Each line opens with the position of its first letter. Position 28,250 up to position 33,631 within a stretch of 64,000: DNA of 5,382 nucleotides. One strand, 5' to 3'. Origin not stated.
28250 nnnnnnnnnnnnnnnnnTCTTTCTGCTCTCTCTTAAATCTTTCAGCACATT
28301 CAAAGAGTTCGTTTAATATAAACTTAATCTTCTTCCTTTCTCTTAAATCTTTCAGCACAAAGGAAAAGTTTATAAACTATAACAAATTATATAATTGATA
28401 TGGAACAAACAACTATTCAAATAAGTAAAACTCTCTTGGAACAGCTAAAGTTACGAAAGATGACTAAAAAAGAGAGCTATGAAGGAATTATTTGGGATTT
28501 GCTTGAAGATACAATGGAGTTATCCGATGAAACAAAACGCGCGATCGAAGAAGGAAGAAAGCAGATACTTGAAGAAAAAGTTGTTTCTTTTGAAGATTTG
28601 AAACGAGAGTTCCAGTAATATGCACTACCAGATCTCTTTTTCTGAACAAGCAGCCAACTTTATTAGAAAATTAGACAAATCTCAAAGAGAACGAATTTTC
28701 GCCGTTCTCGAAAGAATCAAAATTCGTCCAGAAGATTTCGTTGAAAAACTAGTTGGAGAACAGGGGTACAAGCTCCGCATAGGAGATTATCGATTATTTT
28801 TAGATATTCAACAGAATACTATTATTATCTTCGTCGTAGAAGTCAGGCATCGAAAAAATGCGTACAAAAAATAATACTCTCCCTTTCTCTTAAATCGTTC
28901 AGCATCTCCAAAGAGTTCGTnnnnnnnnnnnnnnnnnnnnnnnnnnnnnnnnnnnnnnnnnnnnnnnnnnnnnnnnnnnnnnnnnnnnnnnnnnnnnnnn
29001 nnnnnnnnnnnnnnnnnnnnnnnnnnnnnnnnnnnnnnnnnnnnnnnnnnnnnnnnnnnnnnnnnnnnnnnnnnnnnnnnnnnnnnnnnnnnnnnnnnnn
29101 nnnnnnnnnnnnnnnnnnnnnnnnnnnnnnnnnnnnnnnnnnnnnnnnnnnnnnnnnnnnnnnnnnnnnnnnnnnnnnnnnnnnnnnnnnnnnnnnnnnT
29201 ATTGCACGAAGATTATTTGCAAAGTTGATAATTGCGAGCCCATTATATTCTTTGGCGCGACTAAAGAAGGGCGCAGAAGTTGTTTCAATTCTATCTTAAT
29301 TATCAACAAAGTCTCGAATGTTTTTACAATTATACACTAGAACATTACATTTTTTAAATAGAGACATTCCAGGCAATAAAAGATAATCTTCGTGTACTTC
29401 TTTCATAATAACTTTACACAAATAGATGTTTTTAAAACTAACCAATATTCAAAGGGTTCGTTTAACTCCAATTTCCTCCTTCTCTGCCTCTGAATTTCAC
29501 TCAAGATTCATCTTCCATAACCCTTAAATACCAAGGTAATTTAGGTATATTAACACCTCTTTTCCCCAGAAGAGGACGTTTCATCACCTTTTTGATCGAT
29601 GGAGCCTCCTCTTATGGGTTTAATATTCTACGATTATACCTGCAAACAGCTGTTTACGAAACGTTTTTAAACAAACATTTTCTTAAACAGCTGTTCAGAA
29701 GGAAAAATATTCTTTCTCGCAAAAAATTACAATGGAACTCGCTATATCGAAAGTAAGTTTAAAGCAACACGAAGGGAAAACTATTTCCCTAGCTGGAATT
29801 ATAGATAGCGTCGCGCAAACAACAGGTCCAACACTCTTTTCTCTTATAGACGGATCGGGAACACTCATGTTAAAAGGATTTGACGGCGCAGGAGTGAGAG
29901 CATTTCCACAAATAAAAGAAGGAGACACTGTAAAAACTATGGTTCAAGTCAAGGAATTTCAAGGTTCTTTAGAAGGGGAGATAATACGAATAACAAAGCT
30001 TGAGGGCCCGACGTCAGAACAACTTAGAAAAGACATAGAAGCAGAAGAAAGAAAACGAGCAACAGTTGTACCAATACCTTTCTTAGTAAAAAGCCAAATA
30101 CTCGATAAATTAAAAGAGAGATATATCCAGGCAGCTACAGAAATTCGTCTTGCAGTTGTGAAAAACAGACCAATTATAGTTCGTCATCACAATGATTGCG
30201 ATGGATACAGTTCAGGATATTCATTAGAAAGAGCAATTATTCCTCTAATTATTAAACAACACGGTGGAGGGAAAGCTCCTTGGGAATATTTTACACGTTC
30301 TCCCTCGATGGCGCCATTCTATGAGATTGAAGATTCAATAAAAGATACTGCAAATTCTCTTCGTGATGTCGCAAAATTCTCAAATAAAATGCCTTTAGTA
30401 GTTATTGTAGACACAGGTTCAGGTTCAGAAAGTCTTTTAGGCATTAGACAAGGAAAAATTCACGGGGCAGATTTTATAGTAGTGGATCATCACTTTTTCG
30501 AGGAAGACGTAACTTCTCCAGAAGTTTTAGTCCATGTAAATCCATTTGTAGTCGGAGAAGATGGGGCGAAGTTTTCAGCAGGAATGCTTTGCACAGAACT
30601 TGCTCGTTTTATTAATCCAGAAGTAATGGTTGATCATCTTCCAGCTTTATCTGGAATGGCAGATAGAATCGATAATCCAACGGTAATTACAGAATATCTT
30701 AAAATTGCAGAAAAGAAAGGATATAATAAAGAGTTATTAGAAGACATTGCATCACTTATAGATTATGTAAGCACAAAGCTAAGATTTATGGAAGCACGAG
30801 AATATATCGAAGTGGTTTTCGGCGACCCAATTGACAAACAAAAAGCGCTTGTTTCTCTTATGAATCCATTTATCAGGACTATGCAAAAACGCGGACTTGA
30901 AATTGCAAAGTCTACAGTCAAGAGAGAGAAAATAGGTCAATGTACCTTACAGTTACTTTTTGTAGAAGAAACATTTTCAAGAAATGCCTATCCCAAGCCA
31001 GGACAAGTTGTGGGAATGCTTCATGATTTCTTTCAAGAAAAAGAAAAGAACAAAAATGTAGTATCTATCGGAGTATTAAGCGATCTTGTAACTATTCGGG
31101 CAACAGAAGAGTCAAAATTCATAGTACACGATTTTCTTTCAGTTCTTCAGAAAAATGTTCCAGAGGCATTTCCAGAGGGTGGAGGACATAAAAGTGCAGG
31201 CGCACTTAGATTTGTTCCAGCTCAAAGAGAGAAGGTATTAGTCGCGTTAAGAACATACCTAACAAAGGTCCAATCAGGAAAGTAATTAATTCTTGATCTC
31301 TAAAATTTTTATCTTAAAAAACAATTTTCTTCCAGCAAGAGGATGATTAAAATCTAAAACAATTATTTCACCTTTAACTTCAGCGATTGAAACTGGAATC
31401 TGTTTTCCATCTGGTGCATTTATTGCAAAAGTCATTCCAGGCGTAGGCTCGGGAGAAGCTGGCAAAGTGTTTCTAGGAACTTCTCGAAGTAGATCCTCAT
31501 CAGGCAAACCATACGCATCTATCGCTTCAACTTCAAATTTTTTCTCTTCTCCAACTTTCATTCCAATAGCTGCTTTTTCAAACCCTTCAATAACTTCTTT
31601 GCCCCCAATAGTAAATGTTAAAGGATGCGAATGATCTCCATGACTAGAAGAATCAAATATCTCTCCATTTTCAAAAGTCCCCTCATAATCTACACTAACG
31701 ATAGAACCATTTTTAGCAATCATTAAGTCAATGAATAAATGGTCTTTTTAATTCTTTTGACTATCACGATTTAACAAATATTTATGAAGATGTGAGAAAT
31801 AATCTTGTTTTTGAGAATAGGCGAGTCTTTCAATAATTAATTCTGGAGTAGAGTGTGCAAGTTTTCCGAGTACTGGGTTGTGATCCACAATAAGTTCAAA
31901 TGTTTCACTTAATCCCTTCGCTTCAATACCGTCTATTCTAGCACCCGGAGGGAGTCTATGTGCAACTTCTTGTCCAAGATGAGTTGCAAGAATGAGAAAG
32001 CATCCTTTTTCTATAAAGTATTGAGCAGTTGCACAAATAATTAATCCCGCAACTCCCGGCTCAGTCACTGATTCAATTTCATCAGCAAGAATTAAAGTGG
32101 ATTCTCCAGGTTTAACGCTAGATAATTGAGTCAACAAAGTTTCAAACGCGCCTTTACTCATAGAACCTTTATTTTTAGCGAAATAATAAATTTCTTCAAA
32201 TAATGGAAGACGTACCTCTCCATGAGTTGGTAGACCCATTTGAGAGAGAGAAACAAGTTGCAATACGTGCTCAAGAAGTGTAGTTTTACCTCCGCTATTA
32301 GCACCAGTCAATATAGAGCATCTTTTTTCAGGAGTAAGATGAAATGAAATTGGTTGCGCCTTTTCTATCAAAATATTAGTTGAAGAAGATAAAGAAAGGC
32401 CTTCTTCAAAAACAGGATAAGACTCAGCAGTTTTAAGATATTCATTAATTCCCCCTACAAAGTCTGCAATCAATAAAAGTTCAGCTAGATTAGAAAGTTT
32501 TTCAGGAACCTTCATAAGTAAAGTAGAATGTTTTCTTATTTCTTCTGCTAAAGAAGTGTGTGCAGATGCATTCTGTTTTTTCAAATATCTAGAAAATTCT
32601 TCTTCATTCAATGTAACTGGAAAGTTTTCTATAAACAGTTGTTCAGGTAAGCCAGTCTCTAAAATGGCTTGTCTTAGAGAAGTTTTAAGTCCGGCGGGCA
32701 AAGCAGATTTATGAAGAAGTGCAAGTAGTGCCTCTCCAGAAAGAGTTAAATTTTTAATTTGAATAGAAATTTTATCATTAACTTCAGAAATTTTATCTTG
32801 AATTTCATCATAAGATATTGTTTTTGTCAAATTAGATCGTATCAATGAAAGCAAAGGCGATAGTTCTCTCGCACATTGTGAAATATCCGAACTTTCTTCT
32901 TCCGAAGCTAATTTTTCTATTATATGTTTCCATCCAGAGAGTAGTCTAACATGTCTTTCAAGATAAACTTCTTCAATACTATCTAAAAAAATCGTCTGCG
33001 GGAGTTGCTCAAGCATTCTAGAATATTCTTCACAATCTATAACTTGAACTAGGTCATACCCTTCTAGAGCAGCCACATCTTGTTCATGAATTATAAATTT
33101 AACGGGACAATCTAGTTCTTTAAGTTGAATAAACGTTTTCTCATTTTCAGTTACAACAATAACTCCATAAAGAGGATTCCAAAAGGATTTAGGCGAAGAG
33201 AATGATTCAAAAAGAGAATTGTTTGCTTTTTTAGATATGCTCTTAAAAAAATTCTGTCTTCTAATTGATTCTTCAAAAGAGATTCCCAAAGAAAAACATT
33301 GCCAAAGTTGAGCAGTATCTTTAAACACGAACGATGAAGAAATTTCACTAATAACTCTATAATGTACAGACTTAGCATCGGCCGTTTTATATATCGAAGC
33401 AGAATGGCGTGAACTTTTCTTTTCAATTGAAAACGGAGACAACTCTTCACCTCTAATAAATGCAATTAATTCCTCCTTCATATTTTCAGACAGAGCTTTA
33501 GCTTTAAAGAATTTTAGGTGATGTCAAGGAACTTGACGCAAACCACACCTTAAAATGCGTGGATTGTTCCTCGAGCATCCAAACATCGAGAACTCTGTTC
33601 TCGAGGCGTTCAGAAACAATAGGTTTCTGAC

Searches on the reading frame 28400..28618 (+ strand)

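Call 101: search_protein_families(library=pfam, proteins=[window:28400-28618:+], max_evalue=0.01)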
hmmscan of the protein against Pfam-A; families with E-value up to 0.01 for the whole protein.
window:28400-28618:+ (72 aa): 1 family
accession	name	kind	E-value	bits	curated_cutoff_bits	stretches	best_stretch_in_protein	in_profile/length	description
PF24434.1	DUF7557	-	0.0017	18.2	25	0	4-33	2-30/45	Family of unknown function (DUF7557)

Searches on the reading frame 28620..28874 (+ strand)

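Call 101: search_protein_families(library=pfam, proteins=[window:28620-28874:+], max_evalue=0.01)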
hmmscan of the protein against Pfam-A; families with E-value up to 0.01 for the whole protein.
window:28620-28874:+ (84 aa): 1 family
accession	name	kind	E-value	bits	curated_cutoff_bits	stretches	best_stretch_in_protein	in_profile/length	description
PF05016.21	ParE_toxin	-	2e-09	38.3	23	1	5-82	1-89/89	ParE toxin of type II toxin-antitoxin system, parDE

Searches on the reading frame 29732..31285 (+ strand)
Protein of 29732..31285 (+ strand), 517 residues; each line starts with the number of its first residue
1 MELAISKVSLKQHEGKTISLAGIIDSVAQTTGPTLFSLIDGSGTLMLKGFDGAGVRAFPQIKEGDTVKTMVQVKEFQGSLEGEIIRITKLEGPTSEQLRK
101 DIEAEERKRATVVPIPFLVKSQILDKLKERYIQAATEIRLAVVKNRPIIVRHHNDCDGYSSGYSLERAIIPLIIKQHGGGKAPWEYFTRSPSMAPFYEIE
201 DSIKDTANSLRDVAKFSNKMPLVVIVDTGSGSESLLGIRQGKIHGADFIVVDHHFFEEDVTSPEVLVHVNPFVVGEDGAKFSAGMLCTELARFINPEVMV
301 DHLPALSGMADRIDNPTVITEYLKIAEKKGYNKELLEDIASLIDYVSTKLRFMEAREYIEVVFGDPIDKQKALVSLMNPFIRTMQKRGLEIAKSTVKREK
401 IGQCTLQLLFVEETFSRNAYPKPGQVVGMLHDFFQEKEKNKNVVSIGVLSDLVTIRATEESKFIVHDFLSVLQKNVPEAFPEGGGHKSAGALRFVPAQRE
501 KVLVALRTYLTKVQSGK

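Call 21: search_protein_families(library=pfam, proteins=[window:29732-31285:+], max_evalue=0.001)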
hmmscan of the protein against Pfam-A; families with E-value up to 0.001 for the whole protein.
window:29732-31285:+ (517 aa): 2 families
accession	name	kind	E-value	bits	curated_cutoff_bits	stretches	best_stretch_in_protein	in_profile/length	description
PF01368.27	DHH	-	1.8e-05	25.4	28.1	1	148-271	2-89/125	DHH family, N-terminal domain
PF01336.31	tRNA_anti-codon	-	0.00062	20.1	27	0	19-81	2-66/75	OB-fold nucleic acid binding domain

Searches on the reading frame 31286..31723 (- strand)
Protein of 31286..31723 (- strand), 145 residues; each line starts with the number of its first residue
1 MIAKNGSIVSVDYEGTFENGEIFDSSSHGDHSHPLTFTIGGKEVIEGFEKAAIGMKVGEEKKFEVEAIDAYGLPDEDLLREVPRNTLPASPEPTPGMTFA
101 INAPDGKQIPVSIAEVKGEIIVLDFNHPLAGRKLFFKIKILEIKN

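Call 101: search_protein_families(library=pfam, proteins=[window:31286-31723:-], max_evalue=0.01)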
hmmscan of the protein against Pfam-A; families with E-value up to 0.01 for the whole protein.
window:31286-31723:- (145 aa): 1 family
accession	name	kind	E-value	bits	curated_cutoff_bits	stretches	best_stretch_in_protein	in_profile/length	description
PF00254.34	FKBP_C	-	5.8e-18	65.4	21.1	1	3-73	5-73/94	FKBP-type peptidyl-prolyl cis-trans isomerase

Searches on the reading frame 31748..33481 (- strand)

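Call 21: search_protein_families(library=pfam, proteins=[window:31748-33481:-], max_evalue=0.001)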
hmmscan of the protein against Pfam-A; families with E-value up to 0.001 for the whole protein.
window:31748-33481:- (577 aa): 1 family
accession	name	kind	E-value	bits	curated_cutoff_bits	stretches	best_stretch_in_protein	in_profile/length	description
PF00488.27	MutS_V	-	8.8e-05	23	30.2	1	390-502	2-120/188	MutS domain V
